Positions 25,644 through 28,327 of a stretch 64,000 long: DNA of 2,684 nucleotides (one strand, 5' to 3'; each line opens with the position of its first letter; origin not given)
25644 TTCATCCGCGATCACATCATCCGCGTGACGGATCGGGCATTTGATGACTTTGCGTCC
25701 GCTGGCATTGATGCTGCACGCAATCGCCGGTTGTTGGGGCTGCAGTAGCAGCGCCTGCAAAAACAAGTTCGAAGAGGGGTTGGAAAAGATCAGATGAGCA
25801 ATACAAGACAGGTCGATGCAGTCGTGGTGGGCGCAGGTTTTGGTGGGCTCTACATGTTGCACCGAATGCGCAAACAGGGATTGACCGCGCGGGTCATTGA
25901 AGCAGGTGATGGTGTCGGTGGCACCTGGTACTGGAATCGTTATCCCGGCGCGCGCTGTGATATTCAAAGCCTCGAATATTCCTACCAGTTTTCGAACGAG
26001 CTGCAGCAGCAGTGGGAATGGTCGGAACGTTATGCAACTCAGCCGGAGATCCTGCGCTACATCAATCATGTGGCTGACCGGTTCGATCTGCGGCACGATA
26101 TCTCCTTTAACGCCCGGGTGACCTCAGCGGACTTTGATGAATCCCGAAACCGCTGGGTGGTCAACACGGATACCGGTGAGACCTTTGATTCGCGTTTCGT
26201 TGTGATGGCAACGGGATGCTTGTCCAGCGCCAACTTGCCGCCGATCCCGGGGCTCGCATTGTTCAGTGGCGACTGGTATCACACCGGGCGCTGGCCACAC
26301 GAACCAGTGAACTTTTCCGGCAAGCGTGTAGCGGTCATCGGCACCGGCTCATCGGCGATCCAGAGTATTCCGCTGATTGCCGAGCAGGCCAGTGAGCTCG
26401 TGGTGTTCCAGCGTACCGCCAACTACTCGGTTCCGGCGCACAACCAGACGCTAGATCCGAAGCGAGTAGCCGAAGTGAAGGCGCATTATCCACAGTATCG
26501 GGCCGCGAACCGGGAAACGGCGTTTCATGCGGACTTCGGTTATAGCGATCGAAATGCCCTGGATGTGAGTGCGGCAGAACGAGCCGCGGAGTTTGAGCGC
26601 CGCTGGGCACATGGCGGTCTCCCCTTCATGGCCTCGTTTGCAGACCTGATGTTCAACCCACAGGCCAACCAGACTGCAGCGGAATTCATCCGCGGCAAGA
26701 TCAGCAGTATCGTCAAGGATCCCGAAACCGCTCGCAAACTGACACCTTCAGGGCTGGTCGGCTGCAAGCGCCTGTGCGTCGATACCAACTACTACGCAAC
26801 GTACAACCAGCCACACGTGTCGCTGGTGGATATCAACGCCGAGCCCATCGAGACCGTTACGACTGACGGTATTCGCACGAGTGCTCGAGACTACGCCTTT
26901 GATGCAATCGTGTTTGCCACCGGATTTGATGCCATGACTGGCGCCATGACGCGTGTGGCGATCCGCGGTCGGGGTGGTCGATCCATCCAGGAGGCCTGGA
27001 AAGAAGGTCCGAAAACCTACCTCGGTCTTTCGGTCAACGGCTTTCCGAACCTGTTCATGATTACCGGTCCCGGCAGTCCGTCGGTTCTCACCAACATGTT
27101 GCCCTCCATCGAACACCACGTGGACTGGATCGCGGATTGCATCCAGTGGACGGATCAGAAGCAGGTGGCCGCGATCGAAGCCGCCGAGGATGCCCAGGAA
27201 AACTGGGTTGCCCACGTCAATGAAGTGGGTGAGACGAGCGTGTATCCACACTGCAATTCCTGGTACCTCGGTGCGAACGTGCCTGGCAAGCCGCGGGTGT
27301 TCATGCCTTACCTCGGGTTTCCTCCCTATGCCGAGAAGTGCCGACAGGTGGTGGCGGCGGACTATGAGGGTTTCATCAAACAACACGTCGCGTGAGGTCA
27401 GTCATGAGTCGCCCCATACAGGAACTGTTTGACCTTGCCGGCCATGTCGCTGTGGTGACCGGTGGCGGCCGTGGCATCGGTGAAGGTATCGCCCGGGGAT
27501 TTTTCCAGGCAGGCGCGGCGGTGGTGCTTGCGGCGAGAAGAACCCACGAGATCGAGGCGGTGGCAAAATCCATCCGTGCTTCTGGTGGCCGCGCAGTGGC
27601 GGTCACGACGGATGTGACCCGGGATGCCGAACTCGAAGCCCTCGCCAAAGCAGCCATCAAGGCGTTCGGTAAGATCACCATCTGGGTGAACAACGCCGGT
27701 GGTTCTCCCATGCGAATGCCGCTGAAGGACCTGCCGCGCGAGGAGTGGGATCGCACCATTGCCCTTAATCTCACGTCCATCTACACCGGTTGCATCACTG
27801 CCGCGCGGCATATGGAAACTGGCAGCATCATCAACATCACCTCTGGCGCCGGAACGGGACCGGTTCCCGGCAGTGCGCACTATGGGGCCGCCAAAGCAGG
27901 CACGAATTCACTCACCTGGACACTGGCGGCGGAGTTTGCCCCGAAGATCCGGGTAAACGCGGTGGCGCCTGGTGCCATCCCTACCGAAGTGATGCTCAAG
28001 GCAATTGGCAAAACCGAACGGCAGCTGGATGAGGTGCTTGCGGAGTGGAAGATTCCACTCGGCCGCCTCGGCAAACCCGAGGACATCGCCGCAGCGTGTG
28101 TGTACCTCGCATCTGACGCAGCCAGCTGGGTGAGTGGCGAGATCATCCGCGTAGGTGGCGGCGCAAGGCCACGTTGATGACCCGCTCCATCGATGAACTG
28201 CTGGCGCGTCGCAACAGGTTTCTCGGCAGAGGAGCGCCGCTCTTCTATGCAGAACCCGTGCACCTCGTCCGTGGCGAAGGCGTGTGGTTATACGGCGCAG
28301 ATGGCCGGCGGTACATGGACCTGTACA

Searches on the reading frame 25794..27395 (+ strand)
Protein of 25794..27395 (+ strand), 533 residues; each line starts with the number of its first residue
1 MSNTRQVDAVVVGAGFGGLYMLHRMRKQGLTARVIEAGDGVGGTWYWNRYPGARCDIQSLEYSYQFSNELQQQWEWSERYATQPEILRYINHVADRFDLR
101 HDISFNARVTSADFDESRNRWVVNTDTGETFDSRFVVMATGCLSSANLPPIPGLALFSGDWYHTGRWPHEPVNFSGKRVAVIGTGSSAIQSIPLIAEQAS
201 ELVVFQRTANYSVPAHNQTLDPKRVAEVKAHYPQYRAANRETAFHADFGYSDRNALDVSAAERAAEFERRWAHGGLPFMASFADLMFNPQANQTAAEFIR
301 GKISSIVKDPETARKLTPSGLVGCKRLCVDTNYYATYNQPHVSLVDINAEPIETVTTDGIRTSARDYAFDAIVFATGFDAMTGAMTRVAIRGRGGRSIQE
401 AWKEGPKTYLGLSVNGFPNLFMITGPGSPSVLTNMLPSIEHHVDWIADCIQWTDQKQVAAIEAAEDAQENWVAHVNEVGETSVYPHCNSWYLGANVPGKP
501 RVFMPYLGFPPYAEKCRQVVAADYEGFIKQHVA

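Call 56: search_protein_families(library=pfam, proteins=[window:25794-27395:+], max_evalue=0.0001)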
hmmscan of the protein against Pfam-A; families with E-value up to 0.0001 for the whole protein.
window:25794-27395:+ (533 aa): 6 families
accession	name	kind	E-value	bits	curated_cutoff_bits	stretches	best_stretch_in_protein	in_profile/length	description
PF13738.12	Pyr_redox_3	-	6.6e-17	62.1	30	1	10-229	1-219/305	Pyridine nucleotide-disulphide oxidoreductase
PF07992.20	Pyr_redox_2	-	1.3e-13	51.4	26.1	1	8-207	2-173/291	Pyridine nucleotide-disulphide oxidoreductase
PF00743.25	FMO-like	-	7.8e-13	48.1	22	1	10-209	5-216/532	Flavin-binding monooxygenase-like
PF13450.12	NAD_binding_8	-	7.3e-10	39.4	21.9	1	11-57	1-47/68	NAD(P)-binding Rossmann-like domain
PF13434.12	Lys_Orn_oxgnase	-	1.2e-07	31.7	21.3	1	70-196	81-208/339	L-lysine 6-monooxygenase/L-ornithine 5-monooxygenase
PF01266.30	DAO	-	6.1e-06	26.4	27.9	0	101-169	164-236/353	FAD dependent oxidoreductase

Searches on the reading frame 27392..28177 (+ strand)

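Call 56: search_protein_families(library=pfam, proteins=[window:27392-28177:+], max_evalue=0.0001)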
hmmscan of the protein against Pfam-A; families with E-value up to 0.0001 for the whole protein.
window:27392-28177:+ (261 aa): 4 families
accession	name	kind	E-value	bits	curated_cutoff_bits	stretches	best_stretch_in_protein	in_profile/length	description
PF13561.12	adh_short_C2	-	2.6e-59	201.1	27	1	27-258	6-235/236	Enoyl-(Acyl carrier protein) reductase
PF00106.31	adh_short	-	1.2e-51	175.5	26.6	1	19-201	2-187/195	short chain dehydrogenase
PF08659.16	KR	-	1.8e-09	38.2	22.6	1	20-181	3-166/180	KR domain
PF23441.1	SDR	-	2.4e-08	34.1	27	1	15-257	5-254/258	SDR-like rossmann domain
